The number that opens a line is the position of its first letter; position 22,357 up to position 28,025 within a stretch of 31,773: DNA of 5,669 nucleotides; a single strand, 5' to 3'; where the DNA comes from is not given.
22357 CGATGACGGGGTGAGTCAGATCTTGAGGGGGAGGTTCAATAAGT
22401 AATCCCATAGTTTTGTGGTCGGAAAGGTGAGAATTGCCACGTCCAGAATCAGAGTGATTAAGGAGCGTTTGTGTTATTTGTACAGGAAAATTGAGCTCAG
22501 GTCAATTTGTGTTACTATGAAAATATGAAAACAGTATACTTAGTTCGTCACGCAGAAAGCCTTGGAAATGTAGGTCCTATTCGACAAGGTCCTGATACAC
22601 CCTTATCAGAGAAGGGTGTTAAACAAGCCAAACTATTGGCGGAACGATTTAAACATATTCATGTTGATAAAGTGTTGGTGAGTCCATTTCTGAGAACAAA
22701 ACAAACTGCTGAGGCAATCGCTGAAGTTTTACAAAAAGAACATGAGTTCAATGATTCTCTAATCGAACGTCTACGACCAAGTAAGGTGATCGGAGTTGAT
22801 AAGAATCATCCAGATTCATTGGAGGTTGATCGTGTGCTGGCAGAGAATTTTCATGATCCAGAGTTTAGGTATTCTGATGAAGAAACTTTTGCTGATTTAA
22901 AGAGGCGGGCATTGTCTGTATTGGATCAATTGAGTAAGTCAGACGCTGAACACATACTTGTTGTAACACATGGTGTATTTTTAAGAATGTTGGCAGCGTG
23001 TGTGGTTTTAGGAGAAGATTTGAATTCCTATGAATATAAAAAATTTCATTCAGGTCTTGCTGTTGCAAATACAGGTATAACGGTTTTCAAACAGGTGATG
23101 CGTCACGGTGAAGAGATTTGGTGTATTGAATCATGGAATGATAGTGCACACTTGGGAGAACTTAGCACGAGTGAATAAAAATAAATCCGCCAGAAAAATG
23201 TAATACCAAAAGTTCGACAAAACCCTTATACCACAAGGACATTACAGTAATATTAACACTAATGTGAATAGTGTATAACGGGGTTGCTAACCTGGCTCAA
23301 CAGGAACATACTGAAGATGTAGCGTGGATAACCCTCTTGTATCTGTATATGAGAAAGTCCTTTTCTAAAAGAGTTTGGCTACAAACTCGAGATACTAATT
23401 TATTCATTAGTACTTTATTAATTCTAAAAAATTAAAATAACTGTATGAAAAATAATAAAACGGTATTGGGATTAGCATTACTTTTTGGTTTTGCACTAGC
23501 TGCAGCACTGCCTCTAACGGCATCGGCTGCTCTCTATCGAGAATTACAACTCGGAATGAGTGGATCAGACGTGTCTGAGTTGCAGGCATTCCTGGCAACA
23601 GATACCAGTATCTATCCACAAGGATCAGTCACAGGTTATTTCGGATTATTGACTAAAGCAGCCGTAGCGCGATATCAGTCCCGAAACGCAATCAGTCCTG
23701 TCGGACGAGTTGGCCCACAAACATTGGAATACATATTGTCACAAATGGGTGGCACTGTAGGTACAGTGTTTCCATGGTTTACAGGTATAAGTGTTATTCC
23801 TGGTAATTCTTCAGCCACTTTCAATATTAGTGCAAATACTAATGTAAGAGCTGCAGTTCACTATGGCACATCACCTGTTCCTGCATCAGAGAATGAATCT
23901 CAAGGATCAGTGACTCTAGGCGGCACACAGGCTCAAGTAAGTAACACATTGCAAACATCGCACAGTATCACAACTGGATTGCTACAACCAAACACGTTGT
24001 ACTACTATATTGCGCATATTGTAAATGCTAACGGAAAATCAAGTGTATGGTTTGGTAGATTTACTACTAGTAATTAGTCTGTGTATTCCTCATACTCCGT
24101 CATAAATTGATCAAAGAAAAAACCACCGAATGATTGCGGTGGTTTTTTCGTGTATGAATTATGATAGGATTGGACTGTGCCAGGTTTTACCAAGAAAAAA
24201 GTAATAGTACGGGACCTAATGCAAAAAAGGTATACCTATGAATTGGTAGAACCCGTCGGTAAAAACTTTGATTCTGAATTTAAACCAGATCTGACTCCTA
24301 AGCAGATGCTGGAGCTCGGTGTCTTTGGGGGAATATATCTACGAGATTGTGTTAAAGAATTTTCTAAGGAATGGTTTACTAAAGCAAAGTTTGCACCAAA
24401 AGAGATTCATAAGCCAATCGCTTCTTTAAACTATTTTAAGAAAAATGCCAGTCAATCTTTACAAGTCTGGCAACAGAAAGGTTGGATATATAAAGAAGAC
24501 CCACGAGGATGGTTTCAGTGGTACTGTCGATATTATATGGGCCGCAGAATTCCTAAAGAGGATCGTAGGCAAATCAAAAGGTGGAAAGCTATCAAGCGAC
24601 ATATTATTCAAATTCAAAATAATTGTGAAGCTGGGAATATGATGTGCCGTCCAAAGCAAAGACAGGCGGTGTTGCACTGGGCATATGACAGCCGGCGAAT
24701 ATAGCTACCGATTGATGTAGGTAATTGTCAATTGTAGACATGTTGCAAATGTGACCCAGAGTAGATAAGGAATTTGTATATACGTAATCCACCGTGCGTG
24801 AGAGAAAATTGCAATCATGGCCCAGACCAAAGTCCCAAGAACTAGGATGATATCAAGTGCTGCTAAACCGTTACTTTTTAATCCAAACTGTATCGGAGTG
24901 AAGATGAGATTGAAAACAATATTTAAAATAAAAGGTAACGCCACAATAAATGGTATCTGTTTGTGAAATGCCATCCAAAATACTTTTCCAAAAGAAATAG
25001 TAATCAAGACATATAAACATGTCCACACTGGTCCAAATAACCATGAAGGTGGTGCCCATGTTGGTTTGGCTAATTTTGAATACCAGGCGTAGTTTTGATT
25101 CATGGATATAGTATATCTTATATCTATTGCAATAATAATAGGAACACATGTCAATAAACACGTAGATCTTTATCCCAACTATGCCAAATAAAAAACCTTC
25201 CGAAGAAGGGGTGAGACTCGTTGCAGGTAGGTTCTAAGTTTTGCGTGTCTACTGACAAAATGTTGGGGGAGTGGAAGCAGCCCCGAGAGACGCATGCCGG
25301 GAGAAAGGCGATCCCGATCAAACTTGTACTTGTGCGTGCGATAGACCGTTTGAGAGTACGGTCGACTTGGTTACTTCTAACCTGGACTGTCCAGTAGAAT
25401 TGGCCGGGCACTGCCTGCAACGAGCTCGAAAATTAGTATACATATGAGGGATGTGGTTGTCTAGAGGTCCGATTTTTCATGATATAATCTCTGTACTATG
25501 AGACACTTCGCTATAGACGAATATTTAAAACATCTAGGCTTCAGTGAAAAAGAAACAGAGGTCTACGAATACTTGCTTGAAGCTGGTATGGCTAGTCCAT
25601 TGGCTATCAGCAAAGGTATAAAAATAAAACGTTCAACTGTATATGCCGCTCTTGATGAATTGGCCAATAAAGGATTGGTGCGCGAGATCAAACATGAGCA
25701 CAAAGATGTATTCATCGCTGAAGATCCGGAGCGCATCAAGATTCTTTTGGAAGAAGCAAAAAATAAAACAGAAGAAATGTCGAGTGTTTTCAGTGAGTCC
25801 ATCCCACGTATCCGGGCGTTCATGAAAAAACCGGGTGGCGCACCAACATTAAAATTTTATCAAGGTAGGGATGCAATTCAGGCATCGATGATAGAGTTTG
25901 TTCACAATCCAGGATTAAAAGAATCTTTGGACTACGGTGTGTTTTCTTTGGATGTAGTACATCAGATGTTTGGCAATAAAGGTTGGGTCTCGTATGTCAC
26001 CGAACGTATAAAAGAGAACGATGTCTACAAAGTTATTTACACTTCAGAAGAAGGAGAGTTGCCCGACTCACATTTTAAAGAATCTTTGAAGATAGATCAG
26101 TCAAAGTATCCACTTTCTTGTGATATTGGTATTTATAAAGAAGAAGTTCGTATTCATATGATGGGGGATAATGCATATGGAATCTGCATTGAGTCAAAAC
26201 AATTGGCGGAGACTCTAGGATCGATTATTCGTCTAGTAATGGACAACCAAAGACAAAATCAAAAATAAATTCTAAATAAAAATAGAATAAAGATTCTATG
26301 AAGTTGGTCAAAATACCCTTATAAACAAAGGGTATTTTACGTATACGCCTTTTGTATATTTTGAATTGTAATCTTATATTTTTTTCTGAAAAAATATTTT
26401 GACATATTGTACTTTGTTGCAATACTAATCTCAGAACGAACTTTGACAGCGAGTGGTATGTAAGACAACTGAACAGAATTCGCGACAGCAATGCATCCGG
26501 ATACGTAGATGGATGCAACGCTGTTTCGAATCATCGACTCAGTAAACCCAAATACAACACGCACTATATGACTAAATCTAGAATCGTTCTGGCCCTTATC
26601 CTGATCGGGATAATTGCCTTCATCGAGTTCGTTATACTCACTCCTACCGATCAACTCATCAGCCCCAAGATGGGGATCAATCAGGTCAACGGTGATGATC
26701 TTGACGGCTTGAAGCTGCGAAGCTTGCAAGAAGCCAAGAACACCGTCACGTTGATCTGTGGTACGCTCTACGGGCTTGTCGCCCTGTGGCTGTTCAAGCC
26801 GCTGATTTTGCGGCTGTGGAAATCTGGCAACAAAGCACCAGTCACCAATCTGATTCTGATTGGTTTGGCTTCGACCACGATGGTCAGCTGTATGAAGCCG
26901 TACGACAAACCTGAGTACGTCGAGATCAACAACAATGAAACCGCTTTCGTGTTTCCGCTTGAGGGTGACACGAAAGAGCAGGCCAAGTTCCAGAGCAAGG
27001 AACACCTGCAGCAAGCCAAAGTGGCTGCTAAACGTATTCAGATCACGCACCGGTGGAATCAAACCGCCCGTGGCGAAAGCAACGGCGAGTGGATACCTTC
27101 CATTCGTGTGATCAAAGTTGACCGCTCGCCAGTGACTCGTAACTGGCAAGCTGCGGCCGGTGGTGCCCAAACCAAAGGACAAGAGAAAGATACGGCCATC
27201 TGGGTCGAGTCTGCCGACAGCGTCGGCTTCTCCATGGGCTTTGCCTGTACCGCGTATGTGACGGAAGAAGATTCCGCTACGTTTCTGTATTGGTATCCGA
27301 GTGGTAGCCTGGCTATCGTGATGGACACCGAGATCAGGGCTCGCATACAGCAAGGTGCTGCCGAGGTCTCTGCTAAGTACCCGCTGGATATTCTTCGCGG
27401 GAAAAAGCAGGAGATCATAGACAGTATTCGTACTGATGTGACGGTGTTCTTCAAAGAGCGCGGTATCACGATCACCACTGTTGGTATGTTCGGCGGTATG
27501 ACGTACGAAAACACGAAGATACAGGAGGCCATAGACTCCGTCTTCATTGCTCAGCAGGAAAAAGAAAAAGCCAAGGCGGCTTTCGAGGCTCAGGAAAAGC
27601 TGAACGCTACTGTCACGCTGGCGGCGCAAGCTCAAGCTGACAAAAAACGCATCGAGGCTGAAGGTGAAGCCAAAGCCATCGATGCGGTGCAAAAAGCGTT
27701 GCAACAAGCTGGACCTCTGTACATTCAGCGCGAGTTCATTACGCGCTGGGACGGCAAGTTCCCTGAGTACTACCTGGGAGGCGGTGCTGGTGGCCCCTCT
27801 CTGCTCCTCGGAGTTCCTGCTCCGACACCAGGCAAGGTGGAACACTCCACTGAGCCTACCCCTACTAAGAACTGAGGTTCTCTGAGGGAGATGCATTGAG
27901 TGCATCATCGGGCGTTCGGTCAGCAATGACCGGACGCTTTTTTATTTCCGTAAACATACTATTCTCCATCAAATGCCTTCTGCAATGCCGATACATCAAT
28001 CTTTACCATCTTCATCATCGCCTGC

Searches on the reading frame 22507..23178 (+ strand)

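Call 3: search_protein_families(library=pfam, proteins=[window:22507-23178:+], max_evalue=0.01)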
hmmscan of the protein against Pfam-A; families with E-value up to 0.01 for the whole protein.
window:22507-23178:+ (223 aa): 1 family
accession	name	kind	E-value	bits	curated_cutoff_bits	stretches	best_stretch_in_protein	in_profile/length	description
PF00300.27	His_Phos_1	-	2e-33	116.1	21.7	1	10-211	1-192/194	Histidine phosphatase superfamily (branch 1)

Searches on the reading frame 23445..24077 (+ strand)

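Call 3: search_protein_families(library=pfam, proteins=[window:23445-24077:+], max_evalue=0.01)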
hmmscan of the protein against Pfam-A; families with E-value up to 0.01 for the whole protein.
window:23445-24077:+ (210 aa): 2 families
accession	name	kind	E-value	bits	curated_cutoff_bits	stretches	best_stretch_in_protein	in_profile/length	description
PF01471.23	PG_binding_1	-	1.6e-10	41.5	23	1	39-95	1-55/57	Putative peptidoglycan binding domain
PF16656.11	Pur_ac_phosph_N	-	0.00037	21.5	30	1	122-202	13-88/93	Purple acid Phosphatase, N-terminal domain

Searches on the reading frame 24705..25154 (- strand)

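Call 72: search_protein_families(library=pfam, proteins=[window:24705-25154:-], max_evalue=0.001)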
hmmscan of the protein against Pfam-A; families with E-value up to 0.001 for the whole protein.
window:24705-25154:- (149 aa): 1 family
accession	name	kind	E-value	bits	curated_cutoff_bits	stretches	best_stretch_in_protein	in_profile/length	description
PF03073.20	TspO_MBR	-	1.3e-29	103.3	24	1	4-146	4-144/145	TspO/MBR family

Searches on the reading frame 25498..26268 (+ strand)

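Call 72: search_protein_families(library=pfam, proteins=[window:25498-26268:+], max_evalue=0.001)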
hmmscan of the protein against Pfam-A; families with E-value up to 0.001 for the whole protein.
window:25498-26268:+ (256 aa): 1 family
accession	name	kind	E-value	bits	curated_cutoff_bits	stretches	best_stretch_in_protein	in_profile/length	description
PF01978.25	TrmB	-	8.1e-15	54.9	25.6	1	10-78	1-68/68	Sugar-specific transcriptional regulator TrmB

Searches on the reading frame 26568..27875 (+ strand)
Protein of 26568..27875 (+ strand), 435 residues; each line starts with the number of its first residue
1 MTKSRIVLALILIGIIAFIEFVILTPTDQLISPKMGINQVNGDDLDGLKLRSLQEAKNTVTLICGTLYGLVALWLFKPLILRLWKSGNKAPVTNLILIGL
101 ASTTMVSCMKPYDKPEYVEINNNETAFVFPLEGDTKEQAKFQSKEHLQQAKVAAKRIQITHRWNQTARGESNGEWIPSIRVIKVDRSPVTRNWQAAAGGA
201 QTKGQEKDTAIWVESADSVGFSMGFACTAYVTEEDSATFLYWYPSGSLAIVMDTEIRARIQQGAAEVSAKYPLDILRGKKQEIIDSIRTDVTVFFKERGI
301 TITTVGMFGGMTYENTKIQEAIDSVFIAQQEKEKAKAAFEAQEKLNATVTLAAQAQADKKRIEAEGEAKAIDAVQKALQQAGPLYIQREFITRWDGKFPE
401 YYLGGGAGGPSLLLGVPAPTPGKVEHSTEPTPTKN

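Call 72: search_protein_families(library=pfam, proteins=[window:26568-27875:+], max_evalue=0.001)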
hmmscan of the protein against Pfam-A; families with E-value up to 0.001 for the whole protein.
window:26568-27875:+ (435 aa): 1 family
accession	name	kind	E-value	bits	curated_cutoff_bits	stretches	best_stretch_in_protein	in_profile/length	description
PF01145.31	Band_7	-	1.6e-05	25.5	23.6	1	211-342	50-175/176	SPFH domain / Band 7 family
